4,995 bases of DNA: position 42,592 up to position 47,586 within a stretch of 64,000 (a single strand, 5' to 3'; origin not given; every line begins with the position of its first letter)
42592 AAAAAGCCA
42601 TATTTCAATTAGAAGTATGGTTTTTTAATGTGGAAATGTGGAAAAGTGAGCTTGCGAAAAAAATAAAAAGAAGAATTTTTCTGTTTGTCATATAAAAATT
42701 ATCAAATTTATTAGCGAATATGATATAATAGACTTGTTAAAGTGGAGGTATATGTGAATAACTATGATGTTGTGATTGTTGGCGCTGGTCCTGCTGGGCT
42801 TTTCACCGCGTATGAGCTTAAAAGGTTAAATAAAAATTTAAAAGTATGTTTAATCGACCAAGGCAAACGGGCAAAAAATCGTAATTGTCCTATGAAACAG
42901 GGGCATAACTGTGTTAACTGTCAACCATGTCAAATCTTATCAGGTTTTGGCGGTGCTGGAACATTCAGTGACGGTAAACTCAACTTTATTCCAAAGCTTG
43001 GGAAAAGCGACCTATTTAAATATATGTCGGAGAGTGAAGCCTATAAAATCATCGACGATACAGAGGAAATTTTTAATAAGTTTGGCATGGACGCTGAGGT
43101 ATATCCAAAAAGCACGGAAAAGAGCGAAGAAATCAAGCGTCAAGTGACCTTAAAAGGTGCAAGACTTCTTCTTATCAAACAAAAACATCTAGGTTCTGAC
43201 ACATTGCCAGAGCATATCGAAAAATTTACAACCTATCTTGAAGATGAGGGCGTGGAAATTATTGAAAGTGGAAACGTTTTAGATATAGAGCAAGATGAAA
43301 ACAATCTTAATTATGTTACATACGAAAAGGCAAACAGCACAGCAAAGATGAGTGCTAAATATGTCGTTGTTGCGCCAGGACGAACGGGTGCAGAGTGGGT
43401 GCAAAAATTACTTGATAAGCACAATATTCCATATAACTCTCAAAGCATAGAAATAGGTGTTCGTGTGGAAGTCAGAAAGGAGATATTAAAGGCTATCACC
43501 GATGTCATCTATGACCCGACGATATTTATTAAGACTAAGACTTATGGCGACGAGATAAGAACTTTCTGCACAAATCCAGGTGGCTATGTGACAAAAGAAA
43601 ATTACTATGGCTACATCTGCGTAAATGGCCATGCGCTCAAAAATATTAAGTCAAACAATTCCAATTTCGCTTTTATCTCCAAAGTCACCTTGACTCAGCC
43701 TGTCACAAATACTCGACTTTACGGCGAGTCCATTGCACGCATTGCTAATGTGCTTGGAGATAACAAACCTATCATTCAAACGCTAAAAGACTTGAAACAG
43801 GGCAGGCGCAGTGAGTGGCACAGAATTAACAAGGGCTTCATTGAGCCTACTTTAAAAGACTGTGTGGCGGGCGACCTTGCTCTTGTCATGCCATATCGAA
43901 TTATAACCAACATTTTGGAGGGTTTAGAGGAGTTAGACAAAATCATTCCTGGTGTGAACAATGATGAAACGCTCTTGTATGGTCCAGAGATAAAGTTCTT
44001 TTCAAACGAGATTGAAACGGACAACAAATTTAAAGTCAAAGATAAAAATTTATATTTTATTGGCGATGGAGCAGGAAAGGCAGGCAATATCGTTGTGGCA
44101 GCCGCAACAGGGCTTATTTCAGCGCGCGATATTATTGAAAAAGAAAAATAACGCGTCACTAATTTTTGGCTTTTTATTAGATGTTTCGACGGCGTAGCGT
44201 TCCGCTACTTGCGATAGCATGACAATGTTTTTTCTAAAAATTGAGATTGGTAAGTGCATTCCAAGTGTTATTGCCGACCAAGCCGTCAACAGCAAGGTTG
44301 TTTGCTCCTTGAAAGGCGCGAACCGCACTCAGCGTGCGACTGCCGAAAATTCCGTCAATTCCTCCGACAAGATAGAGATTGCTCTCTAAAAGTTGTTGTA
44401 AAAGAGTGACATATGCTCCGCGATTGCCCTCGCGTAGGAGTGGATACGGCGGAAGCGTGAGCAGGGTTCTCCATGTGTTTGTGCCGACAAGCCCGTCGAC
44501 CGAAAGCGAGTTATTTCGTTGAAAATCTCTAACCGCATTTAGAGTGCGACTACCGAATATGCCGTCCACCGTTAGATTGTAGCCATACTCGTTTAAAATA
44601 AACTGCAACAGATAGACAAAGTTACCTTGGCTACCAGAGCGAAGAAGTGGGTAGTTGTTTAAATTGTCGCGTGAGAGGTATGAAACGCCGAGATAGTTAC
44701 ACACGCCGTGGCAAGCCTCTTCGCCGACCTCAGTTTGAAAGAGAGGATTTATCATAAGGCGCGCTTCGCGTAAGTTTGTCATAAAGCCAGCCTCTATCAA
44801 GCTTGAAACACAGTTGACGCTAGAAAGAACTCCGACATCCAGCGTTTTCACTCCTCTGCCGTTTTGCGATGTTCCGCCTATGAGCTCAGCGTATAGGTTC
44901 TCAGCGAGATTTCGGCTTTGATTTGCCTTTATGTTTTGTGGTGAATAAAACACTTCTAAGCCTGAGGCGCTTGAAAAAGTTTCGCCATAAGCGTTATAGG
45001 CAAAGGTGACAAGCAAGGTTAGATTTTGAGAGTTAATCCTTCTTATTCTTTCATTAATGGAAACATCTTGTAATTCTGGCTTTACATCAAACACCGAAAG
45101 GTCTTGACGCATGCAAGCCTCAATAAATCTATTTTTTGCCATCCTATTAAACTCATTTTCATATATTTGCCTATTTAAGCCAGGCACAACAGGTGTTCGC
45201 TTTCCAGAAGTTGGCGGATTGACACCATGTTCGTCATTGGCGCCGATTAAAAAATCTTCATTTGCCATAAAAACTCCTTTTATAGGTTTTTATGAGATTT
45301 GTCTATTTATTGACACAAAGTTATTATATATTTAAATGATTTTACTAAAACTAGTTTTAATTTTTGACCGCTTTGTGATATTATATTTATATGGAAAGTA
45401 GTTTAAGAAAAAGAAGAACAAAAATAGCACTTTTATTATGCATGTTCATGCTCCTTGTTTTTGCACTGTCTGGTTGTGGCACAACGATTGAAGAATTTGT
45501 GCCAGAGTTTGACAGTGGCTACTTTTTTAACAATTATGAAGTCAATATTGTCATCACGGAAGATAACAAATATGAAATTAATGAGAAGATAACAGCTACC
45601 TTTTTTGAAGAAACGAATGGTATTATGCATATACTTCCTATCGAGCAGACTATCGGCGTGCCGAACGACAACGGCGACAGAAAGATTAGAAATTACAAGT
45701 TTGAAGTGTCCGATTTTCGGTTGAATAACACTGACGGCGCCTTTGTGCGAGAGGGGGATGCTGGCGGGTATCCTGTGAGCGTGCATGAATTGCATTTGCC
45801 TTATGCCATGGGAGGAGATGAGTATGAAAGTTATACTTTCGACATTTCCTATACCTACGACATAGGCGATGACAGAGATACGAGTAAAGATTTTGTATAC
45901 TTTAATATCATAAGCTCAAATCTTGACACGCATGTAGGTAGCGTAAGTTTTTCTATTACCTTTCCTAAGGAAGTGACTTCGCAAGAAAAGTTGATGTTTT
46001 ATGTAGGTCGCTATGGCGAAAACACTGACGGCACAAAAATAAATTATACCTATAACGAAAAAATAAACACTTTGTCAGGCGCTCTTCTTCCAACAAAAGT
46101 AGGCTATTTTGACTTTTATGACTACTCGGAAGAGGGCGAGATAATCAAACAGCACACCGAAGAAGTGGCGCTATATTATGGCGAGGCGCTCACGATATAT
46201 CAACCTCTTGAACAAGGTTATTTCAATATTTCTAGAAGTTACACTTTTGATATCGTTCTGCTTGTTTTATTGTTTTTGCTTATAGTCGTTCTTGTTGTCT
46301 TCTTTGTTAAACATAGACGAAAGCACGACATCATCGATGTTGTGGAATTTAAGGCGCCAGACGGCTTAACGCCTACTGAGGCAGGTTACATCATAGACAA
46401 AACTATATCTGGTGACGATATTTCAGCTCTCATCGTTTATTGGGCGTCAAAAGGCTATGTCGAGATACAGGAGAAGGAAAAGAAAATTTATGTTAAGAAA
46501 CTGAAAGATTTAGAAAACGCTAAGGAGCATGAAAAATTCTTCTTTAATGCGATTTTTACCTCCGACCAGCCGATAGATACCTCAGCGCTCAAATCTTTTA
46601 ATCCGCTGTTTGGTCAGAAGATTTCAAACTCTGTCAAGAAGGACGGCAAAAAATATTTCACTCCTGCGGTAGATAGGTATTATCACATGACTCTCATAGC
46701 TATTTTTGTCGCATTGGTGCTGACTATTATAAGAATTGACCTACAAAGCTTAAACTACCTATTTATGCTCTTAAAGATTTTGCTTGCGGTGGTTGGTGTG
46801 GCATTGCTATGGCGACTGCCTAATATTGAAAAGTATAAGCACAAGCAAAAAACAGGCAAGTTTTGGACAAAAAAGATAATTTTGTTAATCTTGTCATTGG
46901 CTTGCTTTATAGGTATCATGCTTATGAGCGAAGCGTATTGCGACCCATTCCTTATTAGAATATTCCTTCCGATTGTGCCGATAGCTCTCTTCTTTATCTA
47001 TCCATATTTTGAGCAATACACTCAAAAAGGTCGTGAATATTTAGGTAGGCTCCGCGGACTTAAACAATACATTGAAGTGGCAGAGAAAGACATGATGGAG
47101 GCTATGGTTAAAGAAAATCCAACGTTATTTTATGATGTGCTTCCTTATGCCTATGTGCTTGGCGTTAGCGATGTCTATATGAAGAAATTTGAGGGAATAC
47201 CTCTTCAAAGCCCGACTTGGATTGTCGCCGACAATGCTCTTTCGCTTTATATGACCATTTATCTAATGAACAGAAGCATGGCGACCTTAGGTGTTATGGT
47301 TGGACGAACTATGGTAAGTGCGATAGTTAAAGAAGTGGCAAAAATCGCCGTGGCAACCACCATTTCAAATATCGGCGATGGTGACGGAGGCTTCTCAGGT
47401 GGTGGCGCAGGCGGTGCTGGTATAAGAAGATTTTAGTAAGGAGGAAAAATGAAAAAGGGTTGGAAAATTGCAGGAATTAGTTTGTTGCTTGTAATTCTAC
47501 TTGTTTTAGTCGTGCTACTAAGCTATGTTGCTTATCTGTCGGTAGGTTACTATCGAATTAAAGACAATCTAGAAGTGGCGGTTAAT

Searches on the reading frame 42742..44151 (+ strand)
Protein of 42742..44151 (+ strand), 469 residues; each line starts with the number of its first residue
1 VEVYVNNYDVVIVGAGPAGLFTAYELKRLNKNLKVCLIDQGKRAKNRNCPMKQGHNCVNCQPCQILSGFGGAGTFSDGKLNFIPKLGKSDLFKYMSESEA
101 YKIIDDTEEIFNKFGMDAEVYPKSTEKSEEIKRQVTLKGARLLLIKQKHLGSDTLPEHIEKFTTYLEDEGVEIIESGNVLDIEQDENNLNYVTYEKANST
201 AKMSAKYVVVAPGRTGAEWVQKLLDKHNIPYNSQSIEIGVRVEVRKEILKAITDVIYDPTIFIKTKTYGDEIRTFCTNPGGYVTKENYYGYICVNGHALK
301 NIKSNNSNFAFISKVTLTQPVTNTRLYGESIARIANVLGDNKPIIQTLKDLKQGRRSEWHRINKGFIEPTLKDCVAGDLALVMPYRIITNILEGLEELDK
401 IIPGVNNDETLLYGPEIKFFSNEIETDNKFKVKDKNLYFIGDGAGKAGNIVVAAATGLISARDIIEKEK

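Call 40: search_protein_families(library=pfam, proteins=[window:42742-44151:+], max_evalue=0.000001)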
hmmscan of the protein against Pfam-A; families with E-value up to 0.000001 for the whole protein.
window:42742-44151:+ (469 aa): 5 families
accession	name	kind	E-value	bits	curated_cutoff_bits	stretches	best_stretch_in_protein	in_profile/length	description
PF07992.20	Pyr_redox_2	-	3.3e-15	56.7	26.1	1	8-58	1-49/291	Pyridine nucleotide-disulphide oxidoreductase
PF21688.3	FAD-depend_C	-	1.7e-11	45.1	27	1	267-417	41-195/197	FAD-dependent protein, C-terminal domain-like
PF01266.30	DAO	-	7.7e-10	39.3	27.9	0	9-43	1-33/353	FAD dependent oxidoreductase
PF03486.20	HI0933_like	-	8.2e-08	32.4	50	0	9-46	2-37/244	HI0933-like protein Rossmann domain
PF01494.25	FAD_binding_3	-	1e-07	32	22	0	8-40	2-32/349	FAD binding domain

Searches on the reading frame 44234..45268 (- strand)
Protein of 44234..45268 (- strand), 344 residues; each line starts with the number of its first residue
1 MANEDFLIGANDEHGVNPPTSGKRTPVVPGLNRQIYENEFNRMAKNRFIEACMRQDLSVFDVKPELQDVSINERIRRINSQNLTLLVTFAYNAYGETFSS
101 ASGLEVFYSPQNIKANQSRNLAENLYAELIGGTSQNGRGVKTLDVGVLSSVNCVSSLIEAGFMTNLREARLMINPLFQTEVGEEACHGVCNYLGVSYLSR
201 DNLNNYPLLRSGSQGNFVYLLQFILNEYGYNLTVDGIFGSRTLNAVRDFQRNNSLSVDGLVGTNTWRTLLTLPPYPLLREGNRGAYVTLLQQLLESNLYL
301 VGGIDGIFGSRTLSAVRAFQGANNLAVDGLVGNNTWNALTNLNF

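Call 40: search_protein_families(library=pfam, proteins=[window:44234-45268:-], max_evalue=0.000001)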
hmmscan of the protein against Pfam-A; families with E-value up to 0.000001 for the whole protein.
window:44234-45268:- (344 aa): 3 families
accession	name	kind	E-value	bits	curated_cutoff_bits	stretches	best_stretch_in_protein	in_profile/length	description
PF01471.23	PG_binding_1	-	2.5e-35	120.9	23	2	284-339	2-57/57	Putative peptidoglycan binding domain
PF01520.23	Amidase_3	-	2.9e-18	66.9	27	1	32-190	17-173/174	N-acetylmuramoyl-L-alanine amidase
PF09374.15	PG_binding_3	-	3.9e-15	56.2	24.6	0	218-252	3-35/76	Predicted Peptidoglycan domain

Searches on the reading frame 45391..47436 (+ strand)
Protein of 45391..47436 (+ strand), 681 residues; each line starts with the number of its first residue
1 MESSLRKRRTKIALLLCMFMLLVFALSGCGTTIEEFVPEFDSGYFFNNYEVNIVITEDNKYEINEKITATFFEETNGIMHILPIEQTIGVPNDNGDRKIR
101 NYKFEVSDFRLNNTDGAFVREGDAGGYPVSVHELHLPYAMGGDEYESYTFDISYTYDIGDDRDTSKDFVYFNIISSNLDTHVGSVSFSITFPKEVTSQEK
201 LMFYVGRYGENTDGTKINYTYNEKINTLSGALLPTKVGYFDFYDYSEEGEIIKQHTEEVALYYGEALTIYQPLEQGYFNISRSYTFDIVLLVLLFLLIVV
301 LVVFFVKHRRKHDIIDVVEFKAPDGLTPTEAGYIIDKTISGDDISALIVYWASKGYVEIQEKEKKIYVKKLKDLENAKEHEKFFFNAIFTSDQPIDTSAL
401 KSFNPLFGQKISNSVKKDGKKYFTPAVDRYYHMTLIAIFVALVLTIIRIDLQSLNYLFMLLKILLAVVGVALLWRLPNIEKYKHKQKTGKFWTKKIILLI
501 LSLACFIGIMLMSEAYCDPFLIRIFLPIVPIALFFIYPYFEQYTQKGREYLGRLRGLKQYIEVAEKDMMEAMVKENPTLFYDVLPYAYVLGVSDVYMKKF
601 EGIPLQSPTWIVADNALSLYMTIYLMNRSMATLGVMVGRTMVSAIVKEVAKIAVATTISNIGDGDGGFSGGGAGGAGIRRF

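Call 40: search_protein_families(library=pfam, proteins=[window:45391-47436:+], max_evalue=0.000001)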
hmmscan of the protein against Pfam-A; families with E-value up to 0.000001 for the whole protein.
window:45391-47436:+ (681 aa): 2 families
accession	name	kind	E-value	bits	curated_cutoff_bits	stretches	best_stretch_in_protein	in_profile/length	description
PF20990.2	DUF2207_C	-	1.8e-36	126.5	33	2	482-600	126-247/247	Predicted membrane protein (DUF2207) C-terminal domain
PF09972.14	DUF2207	-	1.9e-13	51.4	24.4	1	47-222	3-154/172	Predicted membrane protein (DUF2207) N-terminal domain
